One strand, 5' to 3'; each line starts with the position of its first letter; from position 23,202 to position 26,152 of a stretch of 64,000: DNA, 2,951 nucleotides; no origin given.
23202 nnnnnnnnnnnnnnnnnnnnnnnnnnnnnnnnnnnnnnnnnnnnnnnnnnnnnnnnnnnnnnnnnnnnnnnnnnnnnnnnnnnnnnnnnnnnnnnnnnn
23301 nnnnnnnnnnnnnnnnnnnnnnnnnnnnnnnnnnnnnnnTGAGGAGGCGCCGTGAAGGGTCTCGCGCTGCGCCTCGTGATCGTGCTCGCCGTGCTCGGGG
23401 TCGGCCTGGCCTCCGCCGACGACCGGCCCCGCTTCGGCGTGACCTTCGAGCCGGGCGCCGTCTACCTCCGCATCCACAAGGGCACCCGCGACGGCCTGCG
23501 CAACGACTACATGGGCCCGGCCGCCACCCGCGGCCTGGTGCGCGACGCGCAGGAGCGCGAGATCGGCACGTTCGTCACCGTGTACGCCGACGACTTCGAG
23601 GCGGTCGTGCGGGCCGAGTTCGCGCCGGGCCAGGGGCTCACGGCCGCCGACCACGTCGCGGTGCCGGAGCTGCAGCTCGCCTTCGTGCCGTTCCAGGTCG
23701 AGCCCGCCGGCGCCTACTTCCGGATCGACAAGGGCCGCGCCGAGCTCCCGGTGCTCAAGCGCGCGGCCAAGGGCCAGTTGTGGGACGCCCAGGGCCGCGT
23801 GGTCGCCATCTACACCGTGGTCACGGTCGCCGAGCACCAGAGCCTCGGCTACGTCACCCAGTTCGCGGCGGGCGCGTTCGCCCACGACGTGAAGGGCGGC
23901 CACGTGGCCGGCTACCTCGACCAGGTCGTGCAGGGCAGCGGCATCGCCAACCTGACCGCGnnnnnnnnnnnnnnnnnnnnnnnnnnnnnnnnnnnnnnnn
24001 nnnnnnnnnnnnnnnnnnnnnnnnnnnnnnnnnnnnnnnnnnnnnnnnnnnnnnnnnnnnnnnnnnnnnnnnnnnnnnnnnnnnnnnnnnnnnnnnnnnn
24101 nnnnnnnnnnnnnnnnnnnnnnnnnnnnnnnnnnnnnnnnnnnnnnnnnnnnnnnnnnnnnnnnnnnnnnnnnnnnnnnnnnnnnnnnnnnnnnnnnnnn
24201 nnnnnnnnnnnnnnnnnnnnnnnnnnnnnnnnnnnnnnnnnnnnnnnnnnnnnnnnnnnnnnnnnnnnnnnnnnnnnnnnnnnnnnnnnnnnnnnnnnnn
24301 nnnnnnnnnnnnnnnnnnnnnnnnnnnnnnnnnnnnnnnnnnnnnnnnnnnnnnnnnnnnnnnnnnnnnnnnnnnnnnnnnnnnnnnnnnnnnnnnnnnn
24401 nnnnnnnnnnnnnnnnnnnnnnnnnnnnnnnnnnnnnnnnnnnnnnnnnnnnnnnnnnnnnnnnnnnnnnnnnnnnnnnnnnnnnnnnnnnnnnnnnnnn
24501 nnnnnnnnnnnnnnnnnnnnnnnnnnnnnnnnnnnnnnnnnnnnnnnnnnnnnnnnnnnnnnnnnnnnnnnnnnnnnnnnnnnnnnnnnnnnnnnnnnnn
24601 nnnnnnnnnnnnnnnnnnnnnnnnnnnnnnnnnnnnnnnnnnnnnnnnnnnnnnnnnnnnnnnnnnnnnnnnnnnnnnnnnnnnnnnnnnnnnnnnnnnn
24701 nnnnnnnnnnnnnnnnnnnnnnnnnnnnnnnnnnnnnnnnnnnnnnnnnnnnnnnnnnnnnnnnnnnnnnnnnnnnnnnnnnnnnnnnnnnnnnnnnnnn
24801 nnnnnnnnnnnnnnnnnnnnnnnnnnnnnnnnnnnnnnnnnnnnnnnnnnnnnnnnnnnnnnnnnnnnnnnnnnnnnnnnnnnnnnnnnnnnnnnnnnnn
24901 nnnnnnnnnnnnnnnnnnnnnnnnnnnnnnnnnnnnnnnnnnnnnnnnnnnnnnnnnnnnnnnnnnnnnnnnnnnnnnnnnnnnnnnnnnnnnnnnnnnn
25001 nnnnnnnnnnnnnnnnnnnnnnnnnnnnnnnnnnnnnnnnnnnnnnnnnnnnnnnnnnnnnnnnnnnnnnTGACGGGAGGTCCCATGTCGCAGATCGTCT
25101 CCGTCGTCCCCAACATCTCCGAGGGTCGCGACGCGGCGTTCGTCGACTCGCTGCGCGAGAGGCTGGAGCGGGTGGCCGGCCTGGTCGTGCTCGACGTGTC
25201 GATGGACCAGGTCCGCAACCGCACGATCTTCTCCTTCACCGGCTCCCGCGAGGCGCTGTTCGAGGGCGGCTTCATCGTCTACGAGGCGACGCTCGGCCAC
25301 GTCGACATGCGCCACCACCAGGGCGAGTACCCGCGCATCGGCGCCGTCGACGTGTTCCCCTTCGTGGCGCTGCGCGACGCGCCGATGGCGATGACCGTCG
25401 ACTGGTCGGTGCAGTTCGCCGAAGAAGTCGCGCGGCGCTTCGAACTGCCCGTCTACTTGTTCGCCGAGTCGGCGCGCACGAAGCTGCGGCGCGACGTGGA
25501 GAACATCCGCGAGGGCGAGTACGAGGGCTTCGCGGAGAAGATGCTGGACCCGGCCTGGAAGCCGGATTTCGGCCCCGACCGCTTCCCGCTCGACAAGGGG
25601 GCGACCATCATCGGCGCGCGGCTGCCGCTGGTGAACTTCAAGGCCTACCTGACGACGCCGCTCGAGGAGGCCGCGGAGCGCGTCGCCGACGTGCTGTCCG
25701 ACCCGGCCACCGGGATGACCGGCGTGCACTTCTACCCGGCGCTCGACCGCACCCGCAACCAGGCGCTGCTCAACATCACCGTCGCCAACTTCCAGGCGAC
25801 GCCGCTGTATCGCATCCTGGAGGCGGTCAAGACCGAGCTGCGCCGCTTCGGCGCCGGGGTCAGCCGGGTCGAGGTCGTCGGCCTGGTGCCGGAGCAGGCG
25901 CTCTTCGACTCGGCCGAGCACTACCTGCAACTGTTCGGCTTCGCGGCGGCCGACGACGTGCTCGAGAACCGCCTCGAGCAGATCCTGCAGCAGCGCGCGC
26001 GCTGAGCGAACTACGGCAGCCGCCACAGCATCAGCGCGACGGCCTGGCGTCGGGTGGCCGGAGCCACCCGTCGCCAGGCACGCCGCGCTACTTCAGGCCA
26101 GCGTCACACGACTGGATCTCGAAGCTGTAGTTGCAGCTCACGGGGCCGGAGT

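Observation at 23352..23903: Na+-pumping decarboxylase beta subunit carries a 185-residue secreted N-terminal extension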

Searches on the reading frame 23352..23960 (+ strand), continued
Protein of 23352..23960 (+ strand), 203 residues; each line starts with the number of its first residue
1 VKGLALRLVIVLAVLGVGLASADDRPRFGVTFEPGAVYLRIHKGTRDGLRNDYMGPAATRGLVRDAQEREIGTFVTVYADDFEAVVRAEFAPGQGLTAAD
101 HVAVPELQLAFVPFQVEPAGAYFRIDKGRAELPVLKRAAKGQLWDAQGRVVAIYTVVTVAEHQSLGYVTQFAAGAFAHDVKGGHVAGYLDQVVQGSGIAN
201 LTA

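Call 66: find_encoding_contigs(protein=P0012, flank=7000, max_places=2)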
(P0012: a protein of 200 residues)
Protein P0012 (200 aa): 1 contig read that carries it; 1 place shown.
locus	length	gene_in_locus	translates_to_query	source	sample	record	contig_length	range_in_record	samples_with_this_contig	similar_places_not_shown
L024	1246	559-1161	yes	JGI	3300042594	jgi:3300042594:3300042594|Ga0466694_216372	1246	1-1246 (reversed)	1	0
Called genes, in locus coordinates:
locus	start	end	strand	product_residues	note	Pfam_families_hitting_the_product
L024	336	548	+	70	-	PF00358:PTS_EIIA_1 (faint), PF00364:Biotin_lipoyl, PF25917:BSH_RND, PF25919:BSH_CusB (faint), PF25973:BSH_CzcB (faint), PF25984:BSH_YknX (faint), PF25997:BSH_YhbJ (faint)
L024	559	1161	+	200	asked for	-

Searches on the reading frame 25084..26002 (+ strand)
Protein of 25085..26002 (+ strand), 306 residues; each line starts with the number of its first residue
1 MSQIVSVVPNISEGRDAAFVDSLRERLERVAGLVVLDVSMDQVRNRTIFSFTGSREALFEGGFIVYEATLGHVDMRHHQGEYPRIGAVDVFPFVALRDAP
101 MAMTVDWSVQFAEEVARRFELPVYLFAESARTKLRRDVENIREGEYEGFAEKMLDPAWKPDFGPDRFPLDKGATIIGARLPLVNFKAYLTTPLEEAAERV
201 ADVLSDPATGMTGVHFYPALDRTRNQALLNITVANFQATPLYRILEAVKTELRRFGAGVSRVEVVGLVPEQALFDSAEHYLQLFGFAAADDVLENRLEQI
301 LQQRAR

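Call 49: search_protein_families(library=pfam, proteins=[window:25084-26002:+], max_evalue=1)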
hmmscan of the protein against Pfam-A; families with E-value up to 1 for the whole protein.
window:25084-26002:+ (306 aa): 0 families

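Call 58: search_protein_families(library=ncbifam, proteins=[window:25085-26002:+], max_evalue=0.01)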
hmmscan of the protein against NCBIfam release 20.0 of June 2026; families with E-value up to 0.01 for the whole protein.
window:25085-26002:+ (306 aa): 1 family
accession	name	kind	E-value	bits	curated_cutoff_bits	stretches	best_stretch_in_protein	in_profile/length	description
TIGR02024.1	FtcD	equivalog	2.7e-77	259.7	221.25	1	1-298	1-297/298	glutamate formimidoyltransferase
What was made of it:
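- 25085..26005 (+): Glutamate formimidoyltransferase (ftcD), 306 aa; last gene of the conserved cluster. TIGR02024 259.7 bits against a cutoff of 221.25 (call 58).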
